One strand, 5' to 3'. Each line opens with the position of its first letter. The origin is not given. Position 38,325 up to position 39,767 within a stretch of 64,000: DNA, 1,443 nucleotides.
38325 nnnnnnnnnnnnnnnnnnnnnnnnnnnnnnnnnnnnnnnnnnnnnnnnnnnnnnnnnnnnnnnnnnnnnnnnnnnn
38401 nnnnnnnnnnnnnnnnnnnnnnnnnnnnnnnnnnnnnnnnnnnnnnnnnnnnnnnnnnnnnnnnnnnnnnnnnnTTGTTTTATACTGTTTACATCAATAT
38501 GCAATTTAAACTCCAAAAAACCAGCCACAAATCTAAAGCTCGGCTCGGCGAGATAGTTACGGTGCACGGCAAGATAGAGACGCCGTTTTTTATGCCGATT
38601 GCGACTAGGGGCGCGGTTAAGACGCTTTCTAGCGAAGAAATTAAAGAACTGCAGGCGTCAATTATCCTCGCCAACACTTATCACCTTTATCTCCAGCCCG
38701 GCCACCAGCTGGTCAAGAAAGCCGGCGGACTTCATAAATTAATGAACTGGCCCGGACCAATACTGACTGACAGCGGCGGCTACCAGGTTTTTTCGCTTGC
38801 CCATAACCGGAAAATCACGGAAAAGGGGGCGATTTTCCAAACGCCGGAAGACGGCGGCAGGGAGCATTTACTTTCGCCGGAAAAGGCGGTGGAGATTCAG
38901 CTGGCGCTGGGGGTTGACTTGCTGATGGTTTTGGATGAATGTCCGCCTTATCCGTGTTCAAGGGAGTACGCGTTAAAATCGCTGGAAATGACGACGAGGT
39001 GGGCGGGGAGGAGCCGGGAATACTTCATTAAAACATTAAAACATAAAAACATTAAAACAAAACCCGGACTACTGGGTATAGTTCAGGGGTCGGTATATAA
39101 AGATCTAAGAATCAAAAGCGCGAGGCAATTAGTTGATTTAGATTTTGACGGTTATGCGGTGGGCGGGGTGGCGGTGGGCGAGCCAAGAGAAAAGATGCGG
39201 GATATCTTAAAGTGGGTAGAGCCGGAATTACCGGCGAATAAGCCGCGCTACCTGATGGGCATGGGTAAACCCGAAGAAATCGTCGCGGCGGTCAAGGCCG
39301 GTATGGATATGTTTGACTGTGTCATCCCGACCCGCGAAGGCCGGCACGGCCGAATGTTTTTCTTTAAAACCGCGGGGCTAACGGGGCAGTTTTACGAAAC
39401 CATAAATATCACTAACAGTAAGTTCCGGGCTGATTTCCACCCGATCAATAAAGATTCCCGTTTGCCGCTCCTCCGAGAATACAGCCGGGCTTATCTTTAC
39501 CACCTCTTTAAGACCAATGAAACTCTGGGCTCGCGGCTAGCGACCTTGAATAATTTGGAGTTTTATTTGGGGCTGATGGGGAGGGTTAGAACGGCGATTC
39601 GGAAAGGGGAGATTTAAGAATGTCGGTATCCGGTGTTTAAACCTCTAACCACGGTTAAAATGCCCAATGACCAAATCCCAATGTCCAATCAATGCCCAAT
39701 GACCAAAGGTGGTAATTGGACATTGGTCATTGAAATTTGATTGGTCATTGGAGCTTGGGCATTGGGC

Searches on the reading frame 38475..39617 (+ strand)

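Call 32: search_protein_families(library=pfam, proteins=[window:38475-39617:+], max_evalue=0.001)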
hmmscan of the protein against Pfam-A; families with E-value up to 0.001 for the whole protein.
window:38475-39617:+ (380 aa): 1 family
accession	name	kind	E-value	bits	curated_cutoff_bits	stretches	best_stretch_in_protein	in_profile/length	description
PF01702.25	TGT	-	5.4e-135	450.5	26.3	1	21-379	2-343/357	Queuine tRNA-ribosyltransferase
